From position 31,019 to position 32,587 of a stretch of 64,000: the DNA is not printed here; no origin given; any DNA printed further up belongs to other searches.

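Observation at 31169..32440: Cassette-borne DEDDh exonuclease fused to TerB-like and BRCT domains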

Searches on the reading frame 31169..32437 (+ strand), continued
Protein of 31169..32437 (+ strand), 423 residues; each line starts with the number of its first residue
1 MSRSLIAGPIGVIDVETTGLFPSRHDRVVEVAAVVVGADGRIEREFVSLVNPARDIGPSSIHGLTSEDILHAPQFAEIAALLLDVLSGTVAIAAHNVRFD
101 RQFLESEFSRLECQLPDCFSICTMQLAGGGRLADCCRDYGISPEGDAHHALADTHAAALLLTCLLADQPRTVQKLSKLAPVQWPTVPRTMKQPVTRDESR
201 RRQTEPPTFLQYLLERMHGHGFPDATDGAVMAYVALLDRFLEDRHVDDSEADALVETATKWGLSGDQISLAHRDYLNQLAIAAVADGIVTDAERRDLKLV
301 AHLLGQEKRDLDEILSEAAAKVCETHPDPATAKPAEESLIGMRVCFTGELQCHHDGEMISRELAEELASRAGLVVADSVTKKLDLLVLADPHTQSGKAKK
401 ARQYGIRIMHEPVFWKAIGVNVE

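Call 13: find_encoding_contigs(protein=P0068, flank=6000, max_places=2)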
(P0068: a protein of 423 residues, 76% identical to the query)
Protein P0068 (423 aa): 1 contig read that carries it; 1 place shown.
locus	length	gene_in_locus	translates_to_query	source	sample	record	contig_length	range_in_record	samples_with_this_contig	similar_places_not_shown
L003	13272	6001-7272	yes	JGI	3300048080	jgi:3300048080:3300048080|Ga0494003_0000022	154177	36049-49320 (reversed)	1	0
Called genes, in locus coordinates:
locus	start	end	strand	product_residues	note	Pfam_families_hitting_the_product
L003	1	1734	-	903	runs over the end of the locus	-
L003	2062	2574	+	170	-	PF14512:TM1586_NiRdase (faint), PF00881:Nitroreductase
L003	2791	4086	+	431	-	PF07044:DUF1329, PF17131:TP_0789-like (faint)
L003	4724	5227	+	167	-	PF00581:Rhodanese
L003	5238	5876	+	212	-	PF01923:Cob_adeno_trans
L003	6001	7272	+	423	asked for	PF00929:RNase_T, PF16473:Rv2179c-like (weak), PF00533:BRCT (faint)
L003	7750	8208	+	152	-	-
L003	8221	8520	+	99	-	-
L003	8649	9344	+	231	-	PF00753:Lactamase_B, PF12706:Lactamase_B_2 (weak)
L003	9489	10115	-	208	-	PF07336:ABATE, PF11706:zf-CGNR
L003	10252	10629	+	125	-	PF00903:Glyoxalase (weak)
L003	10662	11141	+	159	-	PF04828:GFA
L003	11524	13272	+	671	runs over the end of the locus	PF22745:Nlig-Ia, PF01653:DNA_ligase_aden, PF03120:OB_DNA_ligase, PF03119:DNA_ligase_ZBD, PF14520:HHH_5 (weak), PF12826:HHH_2, PF14520:HHH_5 (weak), PF00533:BRCT, +1 more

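Call 15: find_related_loci(query=window:31169-32437:+, collection=genome_contigs, flank=6000)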
Query window:31169-32437:+ (423 aa) in genome_contigs; peptide patterns used: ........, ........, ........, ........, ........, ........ (x = any residue, [..] = any of these).
100 stretches matched a pattern; 6 encode a relative of the query (tblastn E <= 1e-3); 6 distinct loci.
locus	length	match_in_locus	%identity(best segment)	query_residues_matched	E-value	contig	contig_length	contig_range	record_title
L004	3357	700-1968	85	1-423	0e+0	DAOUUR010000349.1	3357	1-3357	MAG TPA_asm: bacterium isolate CSMAG_828 CSMAG_828_k141_1695627_length_3357_cov_55.6238, whole genome shotgun sequence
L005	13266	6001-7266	82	1-422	0e+0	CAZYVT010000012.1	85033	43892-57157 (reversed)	MAG TPA_asm: uncultured Enterobacteriaceae bacterium isolate SRP119689_co1_1 genome assembly, contig: NODE_271_length_85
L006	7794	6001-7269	80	1-423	0e+0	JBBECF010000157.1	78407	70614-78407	MAG: Dongiaceae bacterium isolate LejiaF_69_107 Lejia_F_518_length_78407_cov_63, whole genome shotgun sequence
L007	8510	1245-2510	81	1-422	0e+0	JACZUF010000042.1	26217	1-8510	MAG: Chloroflexota bacterium isolate B15T1B11 B15T1B11_NODE260, whole genome shotgun sequence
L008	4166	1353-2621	79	1-423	0e+0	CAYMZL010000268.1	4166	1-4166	MAG TPA_asm: uncultured Dehalococcoidia bacterium isolate binchicken_co138_79 genome assembly, contig: NODE_4450_length_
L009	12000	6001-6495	33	12-166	2e-9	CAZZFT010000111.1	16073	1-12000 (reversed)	MAG TPA_asm: uncultured Spirochaetales bacterium isolate SRP214966_co7_42 genome assembly, contig: NODE_2978_length_1607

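Call 18: search_protein_families(library=padloc, proteins=[window:31169-32437:+], max_evalue=1)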
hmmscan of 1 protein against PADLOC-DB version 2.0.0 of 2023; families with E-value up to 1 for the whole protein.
window:31169-32437:+ (423 aa): 3 families
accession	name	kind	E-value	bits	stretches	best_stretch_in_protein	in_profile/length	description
PDLC05027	PDC-S48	-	2.3e-120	400.4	1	12-419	8-406/411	-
PDLC05028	PDC-S48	-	2.7e-64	215.6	1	12-417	22-410/512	-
PDLC01247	DEDDh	-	4.9e-29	99.8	1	12-161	2-138/139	"CAS-I,CAS-II,CAS-III,CAS-IV,CAS-V,CAS-VI; associated"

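Call 19: search_solved_structures(query=window:31169-32437:+, max_evalue=0.01, show_alignments=2)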
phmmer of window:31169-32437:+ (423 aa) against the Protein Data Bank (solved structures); distinct sequences matched with E-value up to 0.01: 8.
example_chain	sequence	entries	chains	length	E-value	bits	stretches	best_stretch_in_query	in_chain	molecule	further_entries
1j53_A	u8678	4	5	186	4.6e-10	42.3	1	12-124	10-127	DNA polymerase III, epsilon chain | DNA polymerase III epsilon subunit | DNA POLYMERASE III SUBUNIT EPSILON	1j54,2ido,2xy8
2gui_A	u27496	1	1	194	4.9e-10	42.2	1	12-124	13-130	DNA polymerase III epsilon subunit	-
5fku_D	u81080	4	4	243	8.4e-10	41.5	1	12-124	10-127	DNA POLYMERASE III SUBUNIT EPSILON | DNA POLYMERASE III EPSILON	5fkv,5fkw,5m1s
2p1j_A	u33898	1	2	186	3.4e-09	39.4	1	11-107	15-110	DNA polymerase III polC-type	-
4fzx_C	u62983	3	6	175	0.00096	21.5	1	11-164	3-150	Exodeoxyribonuclease 10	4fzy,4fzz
8zef_A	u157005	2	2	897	0.0013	21.1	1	11-156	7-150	3'-5' exonuclease DinG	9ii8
8h18_A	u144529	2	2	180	0.0021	20.4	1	9-112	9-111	DnaQ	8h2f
9qpc_A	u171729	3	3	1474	0.0023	20.2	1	12-117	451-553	DNA polymerase III PolC-type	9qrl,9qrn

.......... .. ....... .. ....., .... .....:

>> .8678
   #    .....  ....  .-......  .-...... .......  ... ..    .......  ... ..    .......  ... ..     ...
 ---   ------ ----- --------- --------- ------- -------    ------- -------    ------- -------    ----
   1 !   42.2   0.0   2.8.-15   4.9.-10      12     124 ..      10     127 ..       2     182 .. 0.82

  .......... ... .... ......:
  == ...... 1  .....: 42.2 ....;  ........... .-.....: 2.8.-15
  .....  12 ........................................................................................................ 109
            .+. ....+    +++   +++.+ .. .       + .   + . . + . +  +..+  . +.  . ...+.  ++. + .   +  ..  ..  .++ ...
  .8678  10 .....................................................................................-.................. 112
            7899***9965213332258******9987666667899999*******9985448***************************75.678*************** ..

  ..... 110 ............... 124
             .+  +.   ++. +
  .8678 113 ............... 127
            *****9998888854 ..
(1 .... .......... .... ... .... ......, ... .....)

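Call 23: search_protein_representatives(protein=window:31169-32437:+)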
Query: 423 residues. Proteins with E-value up to 0.001 (for the whole library): 18910; up to 1e-10: 4092; up to 1e-30: 946. The best 150 are listed.
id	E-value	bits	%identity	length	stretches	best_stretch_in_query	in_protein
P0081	1.5e-198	676.2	72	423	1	5-422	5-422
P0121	3.4e-123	428.1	50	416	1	11-422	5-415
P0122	7.8e-123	426.9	48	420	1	7-422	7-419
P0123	2.7e-122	425.1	50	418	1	10-423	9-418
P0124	7.3e-121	420.4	51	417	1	10-423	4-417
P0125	3.6e-119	414.8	51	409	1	11-423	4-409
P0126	4.4e-119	414.5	51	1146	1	10-423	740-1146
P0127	1.9e-117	409.1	49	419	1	7-420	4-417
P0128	2.5e-115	402.2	48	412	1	10-422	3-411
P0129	7.7e-113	394.0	50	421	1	10-422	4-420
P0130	4.6e-112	391.4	48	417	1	10-423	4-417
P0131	5.0e-111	388.0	47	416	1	10-423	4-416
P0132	5.1e-111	388.0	48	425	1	10-423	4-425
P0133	4.7e-108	378.2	47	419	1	10-420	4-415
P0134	1.6e-107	376.5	47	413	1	10-422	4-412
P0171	9.1e-83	295.0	37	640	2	11-419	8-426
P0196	2.3e-78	280.4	42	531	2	10-423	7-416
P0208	1.9e-77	277.5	41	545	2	10-419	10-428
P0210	2.0e-77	277.3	42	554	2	11-421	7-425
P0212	5.0e-77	276.1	44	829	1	5-417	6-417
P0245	6.3e-73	262.6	40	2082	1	12-422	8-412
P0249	1.2e-72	261.7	46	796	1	3-422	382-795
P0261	1.2e-70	255.1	43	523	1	10-422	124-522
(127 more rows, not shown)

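Call 26: search_protein_families(library=pfam, alignment_id=A1, max_evalue=0.01)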
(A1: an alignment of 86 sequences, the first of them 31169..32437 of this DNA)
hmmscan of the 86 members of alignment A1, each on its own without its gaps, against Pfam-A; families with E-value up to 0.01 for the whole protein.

A. member 1, window:31169-32437:+ (423 aa): 4 families
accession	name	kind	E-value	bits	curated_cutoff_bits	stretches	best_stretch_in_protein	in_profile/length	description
PF00929.31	RNase_T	-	2.9e-19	70.6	24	1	12-160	2-163/164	Exonuclease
PF00533.33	BRCT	-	1.6e-05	25.5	21.3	1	357-411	17-71/78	BRCA1 C Terminus (BRCT) domain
PF16473.11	Rv2179c-like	-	0.00043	20.5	27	0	13-159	5-171/177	3'-5' exoribonuclease Rv2179c-like domain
PF05099.18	TerB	-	0.0037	18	24.4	0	275-313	77-115/118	Tellurite resistance protein TerB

B. families by the number of members that match (of 86 scanned): 15 families
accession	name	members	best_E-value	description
PF00929.31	RNase_T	86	7.2e-32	Exonuclease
PF00533.33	BRCT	69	3.1e-09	BRCA1 C Terminus (BRCT) domain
PF16473.11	Rv2179c-like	59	2e-10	3'-5' exoribonuclease Rv2179c-like domain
PF05099.18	TerB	42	3.4e-06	Tellurite resistance protein TerB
PF21762.3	DEDDh_C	16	2.8e-06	DNA polymerase III subunit epsilon-like, C-terminal domain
PF12738.14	PTCB-BRCT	16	1.3e-05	twin BRCT domain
PF16940.10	Tic110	7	5.5e-05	Chloroplast envelope transporter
PF13482.12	RNase_H_2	6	4.9e-05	RNase_H superfamily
PF04391.17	DUF533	5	0.00037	Protein of unknown function (DUF533)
PF01612.26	DNA_pol_A_exo1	4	0.00043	3'-5' exonuclease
PF18136.6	DNApol_Exo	2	0.0018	DNA mitochondrial polymerase exonuclease domain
PF04967.18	HTH_10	1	0.00023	HTH DNA binding domain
PF07848.18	PaaX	1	0.0035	PaaX-like protein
PF24281.2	HVO_2928_N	1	0.0059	HVO_2928, N-terminal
PF00038.26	Filament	1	0.0063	Intermediate filament protein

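Call 27: find_encoding_contigs(protein=window:31169-32437:+, flank=3000, max_places=4)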
Protein window:31169-32437:+ (423 aa): no gene with exactly this product is on record in the collection.

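Call 30: predict_structure(alignment_id=A1)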
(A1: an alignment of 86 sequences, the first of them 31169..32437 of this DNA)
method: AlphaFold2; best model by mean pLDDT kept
length: 423 residues; sequences in the alignment: 86
mean_pLDDT: 93.9   pTM: 0.90
mean pLDDT of the five models: 93.9, 92.6, 92.6, 92.5, 91.8
residues with pLDDT >= 90: 370; 70-90: 40; 50-70: 13; < 50: 0
segments of 3 or more residues with pLDDT < 50: none
pLDDT, mean of each block of 10 residues (from residue 1): 80 98 97 97 98 94 95 98 98 98 98 98 98 98 94 98 97 97 98 97 81 81 84 95 93 93 93 95 92 92 89 95 81 80 96 95 98 98 97 96 97 95 91
secondary structure, 60 per line:
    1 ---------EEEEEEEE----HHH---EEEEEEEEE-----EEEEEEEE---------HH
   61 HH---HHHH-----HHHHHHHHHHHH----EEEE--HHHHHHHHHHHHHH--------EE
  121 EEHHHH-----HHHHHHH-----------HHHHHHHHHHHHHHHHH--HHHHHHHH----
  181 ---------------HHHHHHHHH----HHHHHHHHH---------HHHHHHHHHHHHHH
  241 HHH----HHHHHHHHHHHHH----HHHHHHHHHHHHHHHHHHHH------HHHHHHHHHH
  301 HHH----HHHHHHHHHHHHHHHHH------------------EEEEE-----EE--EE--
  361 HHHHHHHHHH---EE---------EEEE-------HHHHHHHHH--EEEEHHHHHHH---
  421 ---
elements in order: E10-17 E28-36 E42-49 H59-62 H66-69 H75-86 E91-94 H97-110 E119-122 H123-126 H132-138 H150-166 H169-176 H196-204 H209-217 H227-243 H248-260 H265-284 H291-303 H308-324 E343-347 H361-370 E385-388 H396-404 E407-410 H411-417

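Call 33: fold_search(model_id=the predicted structure, library=pdb)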
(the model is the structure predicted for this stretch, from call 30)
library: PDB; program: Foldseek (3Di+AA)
matches with E <= 10: 683; with E <= 0.001: 128
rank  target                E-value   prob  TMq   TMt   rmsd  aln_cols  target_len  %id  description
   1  8zef_A                4.4e-11  1.00  0.34  0.17  23.0       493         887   15  Crystal structure of Staphylococcus aureus DinG protein in complex with ssDNA and Ca2+ (released 2025-05-21)
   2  9qpc_A                3.8e-09  1.00  0.36  0.13  21.3       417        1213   17  DNA polymerase with inhibitor (released 2025-09-24)
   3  9qrn_A                5.9e-09  1.00  0.36  0.14  20.9       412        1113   17  DNA polymerase without DNA or inhibitor (released 2025-09-24)
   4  9ii8_A                1.8e-08  1.00  0.37  0.18  23.5       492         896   15  Crystal structure of Staphylococcus aureus DinG protein in complex with ssDNA (released 2025-06-25)
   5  2gui                  3.7e-08  1.00  0.35  0.80   2.3       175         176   28  Structure and Function of Cyclized Versions of the Proofreading Exonuclease Subunit of E. coli DNA Polymerase III (released 2007-03-13)
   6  1j53                  4.9e-08  1.00  0.34  0.80   2.4       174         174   28  Structure of the N-terminal Exonuclease Domain of the Epsilon Subunit of E.coli DNA Polymerase III at pH 8.5 (released 2002-10-16)
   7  8h2f                  7.2e-08  1.00  0.33  0.77   3.0       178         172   21  Crystal structure of DnaQ domain in complex witn TMP of Streptococcus thermophilus strain DGCC 7710 (released 2023-09-13)
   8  8h18                  8.9e-08  1.00  0.34  0.77   3.1       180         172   21  Crystal structure of DnaQ domain of Streptococcus thermophilus strain DGCC 7710 (released 2023-09-13)
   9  3v9u_B                2.1e-07  1.00  0.33  0.64   4.5       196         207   23  Crystal structure of RNase T in complex with a preferred ssDNA (AAT) with two Mg in the active site (released 2012-07-11)
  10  3v9w_C                2.5e-07  1.00  0.31  0.60   5.2       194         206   23  Crystal structure of RNase T in complex with a preferred ssDNA (TTA) with two Mg in the active site (released 2012-07-11)
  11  3v9w_A                2.6e-07  1.00  0.34  0.67   4.2       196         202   23  Crystal structure of RNase T in complex with a preferred ssDNA (TTA) with two Mg in the active site (released 2012-07-11)
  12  2ido_C                2.8e-07  1.00  0.34  0.79   2.5       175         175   28  Structure of the E. coli Pol III epsilon-Hot proofreading complex (released 2006-11-14)
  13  2p1j_B                3.0e-07  1.00  0.30  0.71  12.4       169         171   28  Crystal structure of a polC-type DNA polymerase III exonuclease domain from Thermotoga maritima (released 2007-03-20)
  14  2ido_A                3.1e-07  1.00  0.34  0.79   2.5       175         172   28  Structure of the E. coli Pol III epsilon-Hot proofreading complex (released 2006-11-14)
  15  4kb0_A                4.6e-07  1.00  0.31  0.59   5.8       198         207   22  Crystal structure of RNase T in complex with a bluge DNA (Two nucleotide insertion CC ) (released 2014-03-05)
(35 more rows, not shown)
